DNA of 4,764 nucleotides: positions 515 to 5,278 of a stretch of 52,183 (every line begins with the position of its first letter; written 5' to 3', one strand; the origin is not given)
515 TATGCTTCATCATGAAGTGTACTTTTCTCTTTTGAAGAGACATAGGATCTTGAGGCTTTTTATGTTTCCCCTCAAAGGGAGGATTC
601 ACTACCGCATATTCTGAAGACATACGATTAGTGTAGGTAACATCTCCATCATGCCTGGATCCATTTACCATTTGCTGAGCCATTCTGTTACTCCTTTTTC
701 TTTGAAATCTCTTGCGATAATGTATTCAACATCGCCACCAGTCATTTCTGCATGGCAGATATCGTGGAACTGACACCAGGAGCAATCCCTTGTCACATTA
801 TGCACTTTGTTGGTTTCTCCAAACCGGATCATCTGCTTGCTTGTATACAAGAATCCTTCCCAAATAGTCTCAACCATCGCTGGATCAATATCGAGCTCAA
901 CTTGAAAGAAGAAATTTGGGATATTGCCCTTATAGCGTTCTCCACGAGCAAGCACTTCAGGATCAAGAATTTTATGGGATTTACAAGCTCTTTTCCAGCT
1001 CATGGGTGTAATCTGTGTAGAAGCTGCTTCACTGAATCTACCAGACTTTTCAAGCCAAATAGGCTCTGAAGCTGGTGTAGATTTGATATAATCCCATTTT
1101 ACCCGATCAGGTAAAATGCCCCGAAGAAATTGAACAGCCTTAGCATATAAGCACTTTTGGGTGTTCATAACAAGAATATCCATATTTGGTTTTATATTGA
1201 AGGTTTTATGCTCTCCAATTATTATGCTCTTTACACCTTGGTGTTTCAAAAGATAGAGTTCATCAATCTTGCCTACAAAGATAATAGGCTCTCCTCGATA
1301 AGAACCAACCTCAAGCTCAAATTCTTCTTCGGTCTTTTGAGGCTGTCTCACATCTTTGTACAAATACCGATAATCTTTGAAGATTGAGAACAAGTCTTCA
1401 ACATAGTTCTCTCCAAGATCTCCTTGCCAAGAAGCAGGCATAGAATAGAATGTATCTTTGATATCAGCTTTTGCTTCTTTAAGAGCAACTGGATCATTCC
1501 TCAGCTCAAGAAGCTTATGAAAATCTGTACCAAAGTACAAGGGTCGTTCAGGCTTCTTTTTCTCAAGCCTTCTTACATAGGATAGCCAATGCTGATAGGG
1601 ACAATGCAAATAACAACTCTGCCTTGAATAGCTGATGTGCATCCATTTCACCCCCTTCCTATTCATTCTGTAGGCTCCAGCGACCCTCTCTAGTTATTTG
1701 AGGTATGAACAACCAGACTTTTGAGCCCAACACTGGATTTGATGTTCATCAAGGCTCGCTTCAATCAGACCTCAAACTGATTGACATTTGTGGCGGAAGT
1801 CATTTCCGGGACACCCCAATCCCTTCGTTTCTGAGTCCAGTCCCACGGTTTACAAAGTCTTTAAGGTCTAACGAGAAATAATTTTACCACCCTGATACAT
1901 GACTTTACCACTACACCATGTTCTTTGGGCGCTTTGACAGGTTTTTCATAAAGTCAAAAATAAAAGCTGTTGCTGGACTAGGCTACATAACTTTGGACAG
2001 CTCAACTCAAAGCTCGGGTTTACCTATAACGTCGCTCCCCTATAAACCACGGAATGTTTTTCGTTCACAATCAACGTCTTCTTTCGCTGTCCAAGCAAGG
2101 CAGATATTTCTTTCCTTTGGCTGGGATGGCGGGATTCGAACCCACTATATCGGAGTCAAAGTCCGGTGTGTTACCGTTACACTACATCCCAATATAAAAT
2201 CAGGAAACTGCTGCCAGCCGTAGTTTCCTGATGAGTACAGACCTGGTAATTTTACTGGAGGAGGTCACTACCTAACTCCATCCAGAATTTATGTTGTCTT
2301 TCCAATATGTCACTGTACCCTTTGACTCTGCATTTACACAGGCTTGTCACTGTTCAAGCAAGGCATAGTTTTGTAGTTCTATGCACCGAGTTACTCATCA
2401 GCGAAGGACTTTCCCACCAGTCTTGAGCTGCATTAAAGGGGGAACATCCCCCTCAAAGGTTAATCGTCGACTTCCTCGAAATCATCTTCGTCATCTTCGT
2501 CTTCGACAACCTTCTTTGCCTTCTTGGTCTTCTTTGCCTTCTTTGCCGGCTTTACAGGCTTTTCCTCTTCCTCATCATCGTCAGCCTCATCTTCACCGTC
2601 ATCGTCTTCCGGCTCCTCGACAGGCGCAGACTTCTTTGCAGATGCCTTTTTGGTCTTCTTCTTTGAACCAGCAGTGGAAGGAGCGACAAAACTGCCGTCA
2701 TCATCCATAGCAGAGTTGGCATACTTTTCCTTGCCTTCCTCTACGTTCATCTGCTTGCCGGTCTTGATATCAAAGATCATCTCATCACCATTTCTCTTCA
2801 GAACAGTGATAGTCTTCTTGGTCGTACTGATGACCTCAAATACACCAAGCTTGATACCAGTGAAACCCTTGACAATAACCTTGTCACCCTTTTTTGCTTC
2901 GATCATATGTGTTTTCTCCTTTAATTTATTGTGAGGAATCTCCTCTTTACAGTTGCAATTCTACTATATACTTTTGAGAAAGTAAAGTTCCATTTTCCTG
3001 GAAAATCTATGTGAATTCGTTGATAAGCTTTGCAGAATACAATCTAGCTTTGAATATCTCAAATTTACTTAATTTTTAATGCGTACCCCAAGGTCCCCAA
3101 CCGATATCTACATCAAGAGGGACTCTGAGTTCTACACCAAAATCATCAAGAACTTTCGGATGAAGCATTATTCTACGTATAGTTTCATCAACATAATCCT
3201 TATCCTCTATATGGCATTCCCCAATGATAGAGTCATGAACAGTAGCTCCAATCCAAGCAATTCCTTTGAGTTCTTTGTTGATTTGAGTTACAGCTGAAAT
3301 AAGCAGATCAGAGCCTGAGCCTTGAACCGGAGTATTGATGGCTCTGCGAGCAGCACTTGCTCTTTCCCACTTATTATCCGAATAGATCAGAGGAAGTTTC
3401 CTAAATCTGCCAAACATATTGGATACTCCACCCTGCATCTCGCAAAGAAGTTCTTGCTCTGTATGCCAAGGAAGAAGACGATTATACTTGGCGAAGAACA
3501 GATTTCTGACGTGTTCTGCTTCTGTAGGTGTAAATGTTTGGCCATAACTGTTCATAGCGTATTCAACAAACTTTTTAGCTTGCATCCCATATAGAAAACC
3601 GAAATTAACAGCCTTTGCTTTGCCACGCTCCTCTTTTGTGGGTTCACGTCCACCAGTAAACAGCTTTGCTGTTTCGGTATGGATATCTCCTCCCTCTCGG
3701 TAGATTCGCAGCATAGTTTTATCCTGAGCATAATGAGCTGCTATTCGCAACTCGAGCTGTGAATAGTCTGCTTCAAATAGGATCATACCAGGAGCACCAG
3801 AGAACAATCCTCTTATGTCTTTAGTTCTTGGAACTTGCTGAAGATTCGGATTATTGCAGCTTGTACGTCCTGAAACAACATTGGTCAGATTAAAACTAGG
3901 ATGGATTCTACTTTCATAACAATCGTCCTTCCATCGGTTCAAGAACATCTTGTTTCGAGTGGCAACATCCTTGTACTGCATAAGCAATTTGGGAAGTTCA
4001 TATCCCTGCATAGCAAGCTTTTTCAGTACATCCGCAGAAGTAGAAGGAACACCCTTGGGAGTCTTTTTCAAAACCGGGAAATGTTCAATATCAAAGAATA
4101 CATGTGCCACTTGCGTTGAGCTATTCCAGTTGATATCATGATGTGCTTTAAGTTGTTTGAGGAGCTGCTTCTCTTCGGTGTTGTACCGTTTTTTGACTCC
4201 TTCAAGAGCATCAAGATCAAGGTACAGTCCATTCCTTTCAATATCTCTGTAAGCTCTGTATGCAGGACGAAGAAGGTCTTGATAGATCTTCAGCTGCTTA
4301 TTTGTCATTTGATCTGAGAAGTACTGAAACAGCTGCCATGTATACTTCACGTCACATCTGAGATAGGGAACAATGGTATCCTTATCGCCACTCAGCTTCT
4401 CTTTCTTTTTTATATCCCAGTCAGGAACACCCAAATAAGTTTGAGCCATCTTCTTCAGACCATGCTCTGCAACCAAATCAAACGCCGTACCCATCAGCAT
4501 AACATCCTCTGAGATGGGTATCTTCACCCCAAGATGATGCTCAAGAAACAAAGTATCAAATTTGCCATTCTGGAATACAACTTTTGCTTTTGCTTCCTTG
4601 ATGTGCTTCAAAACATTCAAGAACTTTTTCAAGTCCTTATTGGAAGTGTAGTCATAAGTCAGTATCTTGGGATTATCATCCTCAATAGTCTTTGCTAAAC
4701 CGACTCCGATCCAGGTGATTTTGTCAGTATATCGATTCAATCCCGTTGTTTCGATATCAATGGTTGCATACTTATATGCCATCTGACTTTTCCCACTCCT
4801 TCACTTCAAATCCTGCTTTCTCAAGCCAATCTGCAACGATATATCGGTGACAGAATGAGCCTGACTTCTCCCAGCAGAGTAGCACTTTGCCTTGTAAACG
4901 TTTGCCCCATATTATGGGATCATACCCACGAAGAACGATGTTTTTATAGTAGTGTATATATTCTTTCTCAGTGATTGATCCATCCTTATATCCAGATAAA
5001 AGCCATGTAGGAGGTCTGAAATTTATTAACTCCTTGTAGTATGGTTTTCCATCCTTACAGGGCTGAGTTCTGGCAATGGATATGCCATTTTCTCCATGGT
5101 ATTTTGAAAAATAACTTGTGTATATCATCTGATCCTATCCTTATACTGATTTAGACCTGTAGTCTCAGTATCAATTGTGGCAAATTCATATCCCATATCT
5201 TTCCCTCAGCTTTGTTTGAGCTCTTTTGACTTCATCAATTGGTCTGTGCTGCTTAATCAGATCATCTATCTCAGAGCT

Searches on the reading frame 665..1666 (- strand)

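Call 13: search_protein_families(library=pfam, proteins=[window:665-1666:-], max_evalue=0.01)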
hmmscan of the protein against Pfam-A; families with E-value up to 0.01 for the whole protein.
window:665-1666:- (333 aa): 1 family
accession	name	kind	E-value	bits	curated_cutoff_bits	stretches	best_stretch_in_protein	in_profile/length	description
PF12705.13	PDDEXK_1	-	1.4e-17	64.9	22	1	10-305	1-247/247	PD-(D/E)XK nuclease superfamily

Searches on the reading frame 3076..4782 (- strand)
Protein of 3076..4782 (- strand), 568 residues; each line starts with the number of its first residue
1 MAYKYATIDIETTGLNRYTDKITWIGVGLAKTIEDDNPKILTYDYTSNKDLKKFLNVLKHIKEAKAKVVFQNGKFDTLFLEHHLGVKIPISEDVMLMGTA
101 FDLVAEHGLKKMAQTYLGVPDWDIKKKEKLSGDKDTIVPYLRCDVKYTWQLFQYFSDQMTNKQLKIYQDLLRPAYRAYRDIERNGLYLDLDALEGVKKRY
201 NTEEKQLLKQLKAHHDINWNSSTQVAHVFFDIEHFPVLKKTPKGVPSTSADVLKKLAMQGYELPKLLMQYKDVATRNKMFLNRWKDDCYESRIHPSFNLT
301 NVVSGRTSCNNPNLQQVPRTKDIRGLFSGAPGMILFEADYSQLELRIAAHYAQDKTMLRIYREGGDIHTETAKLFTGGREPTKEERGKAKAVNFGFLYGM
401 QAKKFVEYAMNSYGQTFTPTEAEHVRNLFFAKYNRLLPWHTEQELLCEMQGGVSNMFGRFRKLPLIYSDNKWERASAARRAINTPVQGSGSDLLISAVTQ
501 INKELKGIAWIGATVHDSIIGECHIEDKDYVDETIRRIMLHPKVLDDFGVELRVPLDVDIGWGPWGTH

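Call 13: search_protein_families(library=pfam, proteins=[window:3076-4782:-], max_evalue=0.01)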
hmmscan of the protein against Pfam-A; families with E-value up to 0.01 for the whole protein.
window:3076-4782:- (568 aa): 3 families
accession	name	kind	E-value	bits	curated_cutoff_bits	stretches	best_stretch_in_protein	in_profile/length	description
PF00476.26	DNA_pol_A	-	2.5e-80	270.7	34.3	1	196-564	7-377/381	DNA polymerase family A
PF01612.26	DNA_pol_A_exo1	-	6e-12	46.2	23.6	1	4-158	21-171/173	3'-5' exonuclease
PF13482.12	RNase_H_2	-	5.6e-07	30.1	22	1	8-118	3-114/165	RNase_H superfamily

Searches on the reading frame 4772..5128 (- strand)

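Call 13: search_protein_families(library=pfam, proteins=[window:4772-5128:-], max_evalue=0.01)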
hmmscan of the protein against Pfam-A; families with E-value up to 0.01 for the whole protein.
window:4772-5128:- (118 aa): 1 family
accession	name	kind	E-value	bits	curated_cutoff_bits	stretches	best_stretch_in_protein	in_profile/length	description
PF22751.1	DUF488-N3a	-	0.0013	19.5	27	1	82-105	94-117/118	Active DUF488-N3 subclade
